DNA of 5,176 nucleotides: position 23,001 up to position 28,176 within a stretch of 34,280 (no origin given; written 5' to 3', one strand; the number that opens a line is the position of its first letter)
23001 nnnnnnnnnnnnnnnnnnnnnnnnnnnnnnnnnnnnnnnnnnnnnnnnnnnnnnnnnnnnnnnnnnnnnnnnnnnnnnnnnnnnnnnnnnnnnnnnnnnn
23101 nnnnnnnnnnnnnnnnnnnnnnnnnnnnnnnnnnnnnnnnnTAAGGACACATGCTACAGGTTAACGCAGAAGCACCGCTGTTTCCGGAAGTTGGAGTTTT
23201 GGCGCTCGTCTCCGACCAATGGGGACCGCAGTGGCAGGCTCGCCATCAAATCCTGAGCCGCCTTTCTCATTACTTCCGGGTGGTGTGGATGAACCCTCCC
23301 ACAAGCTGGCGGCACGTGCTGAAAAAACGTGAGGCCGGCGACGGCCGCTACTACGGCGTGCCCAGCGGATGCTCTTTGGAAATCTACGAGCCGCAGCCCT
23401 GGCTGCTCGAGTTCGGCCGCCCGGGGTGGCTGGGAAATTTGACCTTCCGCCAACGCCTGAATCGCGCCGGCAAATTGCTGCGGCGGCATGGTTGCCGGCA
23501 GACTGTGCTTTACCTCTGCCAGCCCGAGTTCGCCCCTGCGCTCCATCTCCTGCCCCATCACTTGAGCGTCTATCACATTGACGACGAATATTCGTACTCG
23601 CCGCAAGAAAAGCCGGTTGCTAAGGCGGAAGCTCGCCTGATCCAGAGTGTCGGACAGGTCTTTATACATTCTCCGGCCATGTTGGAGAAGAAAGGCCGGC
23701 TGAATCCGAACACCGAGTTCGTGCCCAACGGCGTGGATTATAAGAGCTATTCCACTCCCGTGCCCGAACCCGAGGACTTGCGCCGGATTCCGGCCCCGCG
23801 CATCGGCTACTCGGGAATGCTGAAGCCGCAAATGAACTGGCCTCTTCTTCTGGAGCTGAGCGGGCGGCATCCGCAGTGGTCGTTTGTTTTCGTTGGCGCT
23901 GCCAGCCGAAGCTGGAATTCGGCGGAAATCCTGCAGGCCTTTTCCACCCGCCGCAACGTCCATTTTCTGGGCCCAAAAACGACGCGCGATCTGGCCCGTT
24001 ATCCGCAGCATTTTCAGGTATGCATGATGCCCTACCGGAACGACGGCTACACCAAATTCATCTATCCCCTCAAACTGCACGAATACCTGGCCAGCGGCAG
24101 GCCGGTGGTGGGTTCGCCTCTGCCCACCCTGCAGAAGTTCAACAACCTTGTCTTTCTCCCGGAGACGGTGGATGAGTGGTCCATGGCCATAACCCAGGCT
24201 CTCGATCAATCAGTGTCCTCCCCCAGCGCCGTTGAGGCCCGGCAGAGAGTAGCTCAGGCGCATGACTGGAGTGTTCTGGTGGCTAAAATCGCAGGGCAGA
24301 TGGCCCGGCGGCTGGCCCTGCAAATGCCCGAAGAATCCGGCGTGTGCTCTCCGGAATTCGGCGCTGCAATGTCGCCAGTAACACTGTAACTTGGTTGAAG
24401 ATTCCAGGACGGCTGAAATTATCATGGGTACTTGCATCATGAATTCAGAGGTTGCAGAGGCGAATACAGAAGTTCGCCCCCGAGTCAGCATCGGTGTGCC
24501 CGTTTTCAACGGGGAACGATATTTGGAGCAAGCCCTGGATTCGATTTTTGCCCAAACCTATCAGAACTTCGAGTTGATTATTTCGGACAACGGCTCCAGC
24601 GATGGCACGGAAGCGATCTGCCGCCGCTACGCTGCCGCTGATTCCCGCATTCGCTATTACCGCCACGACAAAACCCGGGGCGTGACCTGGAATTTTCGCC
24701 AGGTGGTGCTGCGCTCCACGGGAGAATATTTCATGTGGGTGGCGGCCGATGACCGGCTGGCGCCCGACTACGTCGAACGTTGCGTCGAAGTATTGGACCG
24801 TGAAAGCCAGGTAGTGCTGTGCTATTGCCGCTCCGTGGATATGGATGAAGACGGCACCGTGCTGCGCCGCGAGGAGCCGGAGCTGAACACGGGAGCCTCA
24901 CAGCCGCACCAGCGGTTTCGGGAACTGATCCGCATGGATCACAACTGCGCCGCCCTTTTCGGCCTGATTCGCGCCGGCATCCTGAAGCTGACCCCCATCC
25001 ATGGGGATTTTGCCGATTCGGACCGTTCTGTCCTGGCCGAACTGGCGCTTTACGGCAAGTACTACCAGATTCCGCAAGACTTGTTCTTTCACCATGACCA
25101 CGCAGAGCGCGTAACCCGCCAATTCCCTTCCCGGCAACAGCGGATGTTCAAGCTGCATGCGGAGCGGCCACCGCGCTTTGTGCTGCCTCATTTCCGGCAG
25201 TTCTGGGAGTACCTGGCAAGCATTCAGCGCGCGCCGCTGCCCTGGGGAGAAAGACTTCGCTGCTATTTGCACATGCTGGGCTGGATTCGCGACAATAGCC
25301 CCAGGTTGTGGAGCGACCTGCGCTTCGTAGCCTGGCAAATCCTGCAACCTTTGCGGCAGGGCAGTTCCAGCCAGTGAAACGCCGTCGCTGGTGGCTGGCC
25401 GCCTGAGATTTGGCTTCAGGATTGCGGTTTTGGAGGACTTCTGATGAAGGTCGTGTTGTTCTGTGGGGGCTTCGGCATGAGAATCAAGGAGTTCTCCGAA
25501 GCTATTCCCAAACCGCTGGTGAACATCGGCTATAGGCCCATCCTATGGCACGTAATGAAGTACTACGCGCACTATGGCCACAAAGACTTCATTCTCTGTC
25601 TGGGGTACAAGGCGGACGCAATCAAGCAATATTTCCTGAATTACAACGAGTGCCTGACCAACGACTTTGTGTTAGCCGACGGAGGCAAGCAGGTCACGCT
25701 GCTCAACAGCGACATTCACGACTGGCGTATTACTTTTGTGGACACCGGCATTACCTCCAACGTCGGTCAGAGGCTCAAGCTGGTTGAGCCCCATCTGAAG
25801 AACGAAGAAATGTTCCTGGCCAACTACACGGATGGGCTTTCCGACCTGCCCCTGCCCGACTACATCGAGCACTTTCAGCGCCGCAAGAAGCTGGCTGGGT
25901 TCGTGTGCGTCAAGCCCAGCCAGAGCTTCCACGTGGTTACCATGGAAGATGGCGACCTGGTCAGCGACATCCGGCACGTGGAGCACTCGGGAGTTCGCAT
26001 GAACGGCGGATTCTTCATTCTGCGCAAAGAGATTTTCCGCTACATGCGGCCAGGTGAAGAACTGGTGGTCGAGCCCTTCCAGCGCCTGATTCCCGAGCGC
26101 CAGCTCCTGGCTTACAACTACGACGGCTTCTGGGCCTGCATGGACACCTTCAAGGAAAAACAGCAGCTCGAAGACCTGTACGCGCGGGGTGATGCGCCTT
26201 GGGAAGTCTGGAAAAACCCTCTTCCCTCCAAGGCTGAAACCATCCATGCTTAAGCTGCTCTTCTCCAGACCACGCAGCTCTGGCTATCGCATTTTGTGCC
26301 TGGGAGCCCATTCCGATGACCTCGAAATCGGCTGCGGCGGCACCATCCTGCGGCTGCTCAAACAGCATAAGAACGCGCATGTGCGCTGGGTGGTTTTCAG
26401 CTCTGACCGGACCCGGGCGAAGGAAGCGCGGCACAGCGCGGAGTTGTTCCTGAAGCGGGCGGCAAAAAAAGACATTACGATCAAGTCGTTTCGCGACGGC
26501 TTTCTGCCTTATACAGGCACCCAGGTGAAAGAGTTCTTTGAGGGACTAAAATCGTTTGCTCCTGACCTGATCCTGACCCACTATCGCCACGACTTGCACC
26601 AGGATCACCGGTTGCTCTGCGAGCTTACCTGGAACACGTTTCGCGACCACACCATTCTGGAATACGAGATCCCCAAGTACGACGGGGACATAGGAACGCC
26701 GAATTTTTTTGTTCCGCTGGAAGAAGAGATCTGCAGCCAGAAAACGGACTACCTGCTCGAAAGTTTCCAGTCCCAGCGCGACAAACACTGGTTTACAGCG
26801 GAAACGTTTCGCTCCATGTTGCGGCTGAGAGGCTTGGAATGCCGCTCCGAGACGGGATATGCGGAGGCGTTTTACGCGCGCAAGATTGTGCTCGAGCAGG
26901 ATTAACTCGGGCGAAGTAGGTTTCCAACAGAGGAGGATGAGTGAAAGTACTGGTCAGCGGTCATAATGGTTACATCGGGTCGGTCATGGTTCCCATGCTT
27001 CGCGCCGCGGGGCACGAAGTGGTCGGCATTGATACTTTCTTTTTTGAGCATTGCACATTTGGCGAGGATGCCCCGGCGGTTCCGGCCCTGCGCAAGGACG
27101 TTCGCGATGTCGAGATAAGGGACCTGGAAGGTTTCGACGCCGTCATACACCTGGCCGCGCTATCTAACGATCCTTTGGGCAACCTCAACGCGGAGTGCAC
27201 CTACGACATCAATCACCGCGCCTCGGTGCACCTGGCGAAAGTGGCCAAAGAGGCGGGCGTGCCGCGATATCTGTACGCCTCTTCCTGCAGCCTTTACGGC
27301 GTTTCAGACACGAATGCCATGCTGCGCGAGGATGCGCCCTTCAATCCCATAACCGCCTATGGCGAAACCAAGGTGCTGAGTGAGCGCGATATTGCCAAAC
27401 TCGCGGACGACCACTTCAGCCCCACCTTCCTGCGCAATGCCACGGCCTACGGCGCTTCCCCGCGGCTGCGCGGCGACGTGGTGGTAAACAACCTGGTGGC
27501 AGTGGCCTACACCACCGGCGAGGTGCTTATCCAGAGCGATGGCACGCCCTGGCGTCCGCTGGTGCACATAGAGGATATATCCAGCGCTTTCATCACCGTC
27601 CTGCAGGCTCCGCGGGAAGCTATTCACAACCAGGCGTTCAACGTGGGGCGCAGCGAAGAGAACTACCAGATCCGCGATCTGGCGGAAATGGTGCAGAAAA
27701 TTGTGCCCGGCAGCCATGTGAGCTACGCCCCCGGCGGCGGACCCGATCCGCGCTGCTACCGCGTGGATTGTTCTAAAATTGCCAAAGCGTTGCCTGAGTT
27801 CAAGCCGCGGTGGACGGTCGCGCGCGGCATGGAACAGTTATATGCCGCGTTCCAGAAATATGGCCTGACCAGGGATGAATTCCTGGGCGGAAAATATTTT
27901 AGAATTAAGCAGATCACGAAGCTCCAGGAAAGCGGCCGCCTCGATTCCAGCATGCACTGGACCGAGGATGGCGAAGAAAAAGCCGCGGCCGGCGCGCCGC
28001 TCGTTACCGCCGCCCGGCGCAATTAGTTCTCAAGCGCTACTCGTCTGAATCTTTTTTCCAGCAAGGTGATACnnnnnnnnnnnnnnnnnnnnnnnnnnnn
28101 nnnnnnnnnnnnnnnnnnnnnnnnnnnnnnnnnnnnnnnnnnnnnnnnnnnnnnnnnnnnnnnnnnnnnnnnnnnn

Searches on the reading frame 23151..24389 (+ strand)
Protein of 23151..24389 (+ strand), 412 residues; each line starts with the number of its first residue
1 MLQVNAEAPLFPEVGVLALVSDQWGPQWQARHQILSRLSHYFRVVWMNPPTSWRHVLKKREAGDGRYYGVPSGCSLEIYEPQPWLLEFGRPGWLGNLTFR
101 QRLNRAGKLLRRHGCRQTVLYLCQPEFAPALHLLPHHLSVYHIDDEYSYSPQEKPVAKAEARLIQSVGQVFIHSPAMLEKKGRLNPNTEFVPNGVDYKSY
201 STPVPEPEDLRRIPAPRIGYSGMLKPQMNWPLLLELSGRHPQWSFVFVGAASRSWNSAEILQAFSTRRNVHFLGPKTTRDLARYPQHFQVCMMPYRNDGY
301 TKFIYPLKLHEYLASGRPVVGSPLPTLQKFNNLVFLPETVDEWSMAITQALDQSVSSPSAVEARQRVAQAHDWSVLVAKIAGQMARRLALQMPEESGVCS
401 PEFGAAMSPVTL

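Call 5: search_protein_families(library=pfam, proteins=[window:23151-24389:+], max_evalue=0.001)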
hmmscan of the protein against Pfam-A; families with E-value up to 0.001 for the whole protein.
window:23151-24389:+ (412 aa): 2 families
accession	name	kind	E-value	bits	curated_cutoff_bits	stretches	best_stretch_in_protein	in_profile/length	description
PF13692.12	Glyco_trans_1_4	-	2e-10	41.5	27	1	230-352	17-141/142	Glycosyl transferases group 1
PF00534.26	Glycos_transf_1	-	0.00013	22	26.4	1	217-354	17-159/172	Glycosyl transferases group 1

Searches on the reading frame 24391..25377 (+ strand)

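Call 5: search_protein_families(library=pfam, proteins=[window:24391-25377:+], max_evalue=0.001)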
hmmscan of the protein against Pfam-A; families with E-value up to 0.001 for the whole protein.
window:24391-25377:+ (328 aa): 2 families
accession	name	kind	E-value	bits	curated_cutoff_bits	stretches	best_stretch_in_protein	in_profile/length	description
PF00535.33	Glycos_transf_2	-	4.4e-33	115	23.3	1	33-186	1-157/168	Glycosyl transferase family 2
PF13641.12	Glyco_tranf_2_3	-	2.6e-07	31.4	27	1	30-169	1-132/230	Glycosyltransferase like family 2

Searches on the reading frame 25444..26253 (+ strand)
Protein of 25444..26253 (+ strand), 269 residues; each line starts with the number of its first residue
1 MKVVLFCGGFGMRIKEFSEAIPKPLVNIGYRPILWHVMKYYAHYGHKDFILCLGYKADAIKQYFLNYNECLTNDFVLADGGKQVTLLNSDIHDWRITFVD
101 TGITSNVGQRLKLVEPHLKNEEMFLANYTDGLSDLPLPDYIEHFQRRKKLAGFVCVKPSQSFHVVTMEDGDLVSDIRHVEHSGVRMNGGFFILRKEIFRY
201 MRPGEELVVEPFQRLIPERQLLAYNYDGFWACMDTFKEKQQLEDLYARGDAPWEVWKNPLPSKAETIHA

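Call 5: search_protein_families(library=pfam, proteins=[window:25444-26253:+], max_evalue=0.001)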
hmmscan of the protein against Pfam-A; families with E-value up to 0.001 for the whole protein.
window:25444-26253:+ (269 aa): 1 family
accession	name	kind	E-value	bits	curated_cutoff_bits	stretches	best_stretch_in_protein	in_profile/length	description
PF00483.29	NTP_transferase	-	0.0001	22.4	21.2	1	3-170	2-154/245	Nucleotidyl transferase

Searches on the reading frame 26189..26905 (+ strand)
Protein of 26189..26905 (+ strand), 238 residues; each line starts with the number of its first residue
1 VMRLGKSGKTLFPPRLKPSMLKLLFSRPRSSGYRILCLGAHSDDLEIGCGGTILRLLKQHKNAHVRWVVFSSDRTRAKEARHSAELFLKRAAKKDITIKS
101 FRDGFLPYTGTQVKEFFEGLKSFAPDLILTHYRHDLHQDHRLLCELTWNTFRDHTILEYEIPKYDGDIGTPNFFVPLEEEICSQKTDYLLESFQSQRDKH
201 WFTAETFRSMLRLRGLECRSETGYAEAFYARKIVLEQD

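Call 5: search_protein_families(library=pfam, proteins=[window:26189-26905:+], max_evalue=0.001)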
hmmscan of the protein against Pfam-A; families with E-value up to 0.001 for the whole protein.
window:26189-26905:+ (238 aa): 1 family
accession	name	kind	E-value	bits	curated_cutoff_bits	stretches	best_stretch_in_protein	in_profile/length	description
PF02585.22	PIG-L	-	2.1e-13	51.3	28.2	1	36-149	1-127/129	GlcNAc-PI de-N-acetylase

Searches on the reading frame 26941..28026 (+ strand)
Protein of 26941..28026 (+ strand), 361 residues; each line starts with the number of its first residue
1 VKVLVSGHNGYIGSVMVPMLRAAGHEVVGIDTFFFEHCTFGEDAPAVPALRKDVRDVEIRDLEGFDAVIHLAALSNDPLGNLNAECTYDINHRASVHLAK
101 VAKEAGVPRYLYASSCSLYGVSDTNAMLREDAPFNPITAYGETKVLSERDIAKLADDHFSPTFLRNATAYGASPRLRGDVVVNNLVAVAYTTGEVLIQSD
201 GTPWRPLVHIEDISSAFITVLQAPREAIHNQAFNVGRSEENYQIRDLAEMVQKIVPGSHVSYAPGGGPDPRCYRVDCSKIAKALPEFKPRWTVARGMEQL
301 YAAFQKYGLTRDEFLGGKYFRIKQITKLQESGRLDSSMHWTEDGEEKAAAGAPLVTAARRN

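Call 5: search_protein_families(library=pfam, proteins=[window:26941-28026:+], max_evalue=0.001)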
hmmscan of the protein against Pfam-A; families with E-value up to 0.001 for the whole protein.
window:26941-28026:+ (361 aa): 5 families
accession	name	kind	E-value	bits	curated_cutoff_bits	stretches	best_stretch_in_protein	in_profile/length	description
PF01370.27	Epimerase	-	1.4e-42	146.2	20.9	1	3-236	1-240/240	NAD dependent epimerase/dehydratase family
PF16363.11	GDP_Man_Dehyd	-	2.8e-17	63.6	27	1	4-250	1-261/332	GDP-mannose 4,6 dehydratase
PF04321.23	RmlD_sub_bind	-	3.5e-13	49.7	27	1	1-226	1-202/287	RmlD substrate binding domain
PF01073.25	3Beta_HSD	-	1.7e-07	31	22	1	4-242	1-255/280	3-beta hydroxysteroid dehydrogenase/isomerase family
PF13460.12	NAD_binding_10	-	0.00085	19.7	27.2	0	9-135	3-118/184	NAD(P)H-binding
